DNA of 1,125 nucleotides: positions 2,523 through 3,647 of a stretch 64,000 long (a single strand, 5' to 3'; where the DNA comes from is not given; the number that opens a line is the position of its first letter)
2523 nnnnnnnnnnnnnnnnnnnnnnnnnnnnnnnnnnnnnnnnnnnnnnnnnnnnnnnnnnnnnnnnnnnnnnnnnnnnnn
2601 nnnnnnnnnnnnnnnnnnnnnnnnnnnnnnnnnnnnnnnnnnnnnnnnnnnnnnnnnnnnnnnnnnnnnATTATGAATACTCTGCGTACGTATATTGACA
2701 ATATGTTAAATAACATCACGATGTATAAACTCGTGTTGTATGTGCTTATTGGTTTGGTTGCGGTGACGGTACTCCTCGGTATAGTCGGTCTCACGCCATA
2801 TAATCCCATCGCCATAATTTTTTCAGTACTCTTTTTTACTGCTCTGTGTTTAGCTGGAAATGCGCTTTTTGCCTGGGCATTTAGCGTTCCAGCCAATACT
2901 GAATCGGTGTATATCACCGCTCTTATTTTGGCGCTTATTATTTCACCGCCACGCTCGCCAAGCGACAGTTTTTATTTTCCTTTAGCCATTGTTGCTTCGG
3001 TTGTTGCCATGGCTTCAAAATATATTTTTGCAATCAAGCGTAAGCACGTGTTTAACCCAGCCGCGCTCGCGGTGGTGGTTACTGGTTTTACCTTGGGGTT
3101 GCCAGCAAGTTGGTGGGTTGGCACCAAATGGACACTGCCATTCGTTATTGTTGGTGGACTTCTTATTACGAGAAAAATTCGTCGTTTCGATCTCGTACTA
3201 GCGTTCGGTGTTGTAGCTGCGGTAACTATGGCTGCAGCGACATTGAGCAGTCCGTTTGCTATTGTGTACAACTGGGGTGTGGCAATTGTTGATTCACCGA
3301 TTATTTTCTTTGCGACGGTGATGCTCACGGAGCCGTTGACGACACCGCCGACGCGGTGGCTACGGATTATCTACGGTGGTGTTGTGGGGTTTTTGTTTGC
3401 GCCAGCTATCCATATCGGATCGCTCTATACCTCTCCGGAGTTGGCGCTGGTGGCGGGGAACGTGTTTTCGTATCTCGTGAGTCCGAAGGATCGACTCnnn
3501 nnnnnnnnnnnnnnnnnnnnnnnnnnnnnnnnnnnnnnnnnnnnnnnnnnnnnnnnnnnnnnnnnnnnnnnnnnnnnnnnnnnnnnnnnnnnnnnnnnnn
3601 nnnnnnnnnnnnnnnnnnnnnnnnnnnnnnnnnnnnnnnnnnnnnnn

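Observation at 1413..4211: Extracytoplasmic flavinylation/electron-transfer module: FMN-binding protein (SGAT site) plus ApbE plus membrane FNR-like reductase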

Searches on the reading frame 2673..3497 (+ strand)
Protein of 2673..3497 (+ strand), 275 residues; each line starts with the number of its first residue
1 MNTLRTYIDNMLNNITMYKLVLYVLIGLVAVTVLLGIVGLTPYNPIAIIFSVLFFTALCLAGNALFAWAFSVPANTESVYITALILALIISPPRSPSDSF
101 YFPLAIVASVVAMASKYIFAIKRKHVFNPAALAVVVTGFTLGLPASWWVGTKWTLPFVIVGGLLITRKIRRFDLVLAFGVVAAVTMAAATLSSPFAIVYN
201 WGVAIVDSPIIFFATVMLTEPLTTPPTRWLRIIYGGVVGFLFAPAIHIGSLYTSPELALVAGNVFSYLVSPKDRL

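Call 21: search_solved_structures(query=A2, max_evalue=1, show_alignments=3)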
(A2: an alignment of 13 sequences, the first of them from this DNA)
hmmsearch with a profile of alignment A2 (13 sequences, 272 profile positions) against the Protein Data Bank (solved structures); distinct sequences matched with E-value up to 1: 1.
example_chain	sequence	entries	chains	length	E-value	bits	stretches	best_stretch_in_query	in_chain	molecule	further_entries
8ahx_D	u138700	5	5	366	2.2e-05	27.4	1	154-265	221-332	Ion-translocating oxidoreductase complex subunit D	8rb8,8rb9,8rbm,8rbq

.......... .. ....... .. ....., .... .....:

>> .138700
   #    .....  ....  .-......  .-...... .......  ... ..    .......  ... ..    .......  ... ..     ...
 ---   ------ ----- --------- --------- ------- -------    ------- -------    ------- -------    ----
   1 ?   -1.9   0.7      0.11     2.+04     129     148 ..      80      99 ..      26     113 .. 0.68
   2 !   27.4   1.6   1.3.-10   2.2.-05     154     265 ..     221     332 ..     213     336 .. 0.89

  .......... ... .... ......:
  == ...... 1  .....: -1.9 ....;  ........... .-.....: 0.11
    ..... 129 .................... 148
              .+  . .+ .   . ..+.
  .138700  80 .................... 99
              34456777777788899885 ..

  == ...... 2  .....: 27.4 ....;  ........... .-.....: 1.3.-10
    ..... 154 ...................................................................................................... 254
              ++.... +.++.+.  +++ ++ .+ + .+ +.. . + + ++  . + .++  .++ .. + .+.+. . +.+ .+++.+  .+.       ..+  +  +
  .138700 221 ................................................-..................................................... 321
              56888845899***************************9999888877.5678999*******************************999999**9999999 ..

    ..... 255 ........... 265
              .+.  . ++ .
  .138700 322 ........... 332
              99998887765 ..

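Call 37: predict_structure(alignment_id=A2)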
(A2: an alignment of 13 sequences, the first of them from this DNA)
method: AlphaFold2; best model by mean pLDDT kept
length: 275 residues; sequences in the alignment: 13
mean_pLDDT: 78.8   pTM: 0.78
mean pLDDT of the five models: 78.8, 78.2, 76.9, 76.9, 76.1
residues with pLDDT >= 90: 32; 70-90: 190; 50-70: 48; < 50: 5
segments of 3 or more residues with pLDDT < 50: 273-275
pLDDT, mean of each block of 10 residues (from residue 1): 80 86 90 88 85 93 91 85 85 77 87 81 62 71 59 83 87 87 83 77 68 70 74 86 69 63 72 47
secondary structure, 60 per line:
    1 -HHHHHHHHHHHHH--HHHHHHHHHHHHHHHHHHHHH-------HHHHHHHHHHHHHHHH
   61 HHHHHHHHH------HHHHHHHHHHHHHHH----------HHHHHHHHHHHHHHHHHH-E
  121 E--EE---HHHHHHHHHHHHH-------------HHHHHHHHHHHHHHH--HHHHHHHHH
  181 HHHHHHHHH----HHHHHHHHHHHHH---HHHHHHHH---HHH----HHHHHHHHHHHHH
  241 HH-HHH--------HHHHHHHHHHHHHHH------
elements in order: H2-14 H17-37 H45-69 H76-90 H101-118 H129-141 H155-169 H172-189 H194-206 H210-217 H228-242 H255-269

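Call 41: fold_search(model_id=the predicted structure, library=pdb)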
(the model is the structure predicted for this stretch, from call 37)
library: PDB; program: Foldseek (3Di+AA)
matches with E <= 10: 127; with E <= 0.001: 3
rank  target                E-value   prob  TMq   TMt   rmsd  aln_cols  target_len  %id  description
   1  9eri_D                1.6e-04  1.00  0.67  0.59   5.2       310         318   18  Cryo-EM structure of sodium pumping Rnf complex from Acetobacterium woodii bound to NADH (released 2025-03-05)
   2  8rbq_D                2.7e-04  1.00  0.68  0.62   5.2       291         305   22  Cryo-EM structure of the NADH:ferredoxin oxidoreductase RNF from Azotobacter vinelandii, dithionite reduced (released 2024-06-26)
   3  8ahx_D                3.9e-04  1.00  0.67  0.55   5.8       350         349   16  Cryo-EM structure of the nitrogen-fixation associated NADH:ferredoxin oxidoreductase RNF from Azotobacter vinelandii (released 2023-11-01)
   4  9uuu_B                1.9e-03  1.00  0.58  0.43   5.8       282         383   14  Cryo-EM structure of Na+-translocating NADH-ubiquinone oxidoreductase from Vibrio cholerae reduced by NADH (released 2025-06-25)
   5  7zc6_D                3.1e-03  1.00  0.69  0.63   5.1       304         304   15  Na+ - translocating ferredoxin: NAD+ reductase (Rnf) of C. tetanomorphum (released 2022-09-28)
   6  9ud3_B                6.3e-03  1.00  0.60  0.44   4.7       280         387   14  Cryo-EM structure of Na+-translocating NADH-ubiquinone oxidoreductase NqrB-T236Y mutant from Vibrio cholerae (released 2025-06-25)
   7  7xk3_B                6.6e-03  1.00  0.61  0.44   5.6       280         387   14  Cryo-EM structure of Na+-pumping NADH-ubiquinone oxidoreductase from Vibrio cholerae, state 1 (released 2022-07-20)
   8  7xk6_B                6.9e-03  1.00  0.61  0.43   5.6       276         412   15  Cryo-EM structure of Na+-pumping NADH-ubiquinone oxidoreductase from Vibrio cholerae, with aurachin D-42 (released 2022-07-20)
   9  9lrr_B                8.5e-03  1.00  0.63  0.44   4.1       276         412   16  Cryo-EM structure of Na+-translocating NADH-ubiquinone oxidoreductase NqrB-G141A mutant from Vibrio cholerae with boun (released 2025-04-23)
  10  8a1x_B                1.5e-02  1.00  0.60  0.43   5.6       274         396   14  Sodium pumping NADH-quinone oxidoreductase with inhibitor DQA (released 2023-06-14)
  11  8ad0_B                1.9e-02  1.00  0.61  0.45   4.9       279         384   14  X-ray structure of Na+-NQR from Vibrio cholerae in different conformation at 3.1 A (released 2023-07-12)
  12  8acw_B                2.3e-02  1.00  0.58  0.43   5.8       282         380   14  X-ray structure of Na+-NQR from Vibrio cholerae at 3.4 A resolution (released 2023-07-12)
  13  8a1t_B                3.0e-02  1.00  0.57  0.42   5.8       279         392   14  Sodium pumping NADH-quinone oxidoreductase (released 2023-06-14)
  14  8a1v_B                3.6e-02  1.00  0.61  0.44   5.5       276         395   14  Sodium pumping NADH-quinone oxidoreductase with substrate Q2 (released 2023-06-14)
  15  8evu_B                3.9e-02  1.00  0.58  0.41   5.8       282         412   14  Cryo EM structure of Vibrio cholerae NQR (released 2022-11-16)
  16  7kyp_N                2.6e-01  0.16  0.17  0.16  20.2       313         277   14  PsaBC from Streptococcus pneumoniae in complex with Fab (released 2021-08-25)
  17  7kyp_F                2.8e-01  0.16  0.17  0.16  20.0       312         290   15  PsaBC from Streptococcus pneumoniae in complex with Fab (released 2021-08-25)
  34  7s8l_R                2.2e+00  0.05  0.17  0.17  16.6       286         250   12  CryoEM structure of Gq-coupled MRGPRX2 with peptide agonist Cortistatin-14 (released 2021-11-17)
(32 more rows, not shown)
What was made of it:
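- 2673..3488 (+): NqrB/RnfD-like membrane domain (residues 1-272, about 10 helices) of the 512-aa fusion protein. It has no flavinylation motif. The domain model (pLDDT 78.8) has RnfD or NqrB as all 15 top Foldseek matches, with query TM-scores of 0.57-0.69 (calls 37, 41).
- On NOX/FRE ferric reductase: The fold is that of RnfD/NqrB (call 41).
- The fold matches RnfD and NqrB from Na+-pumping complexes (call 41).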
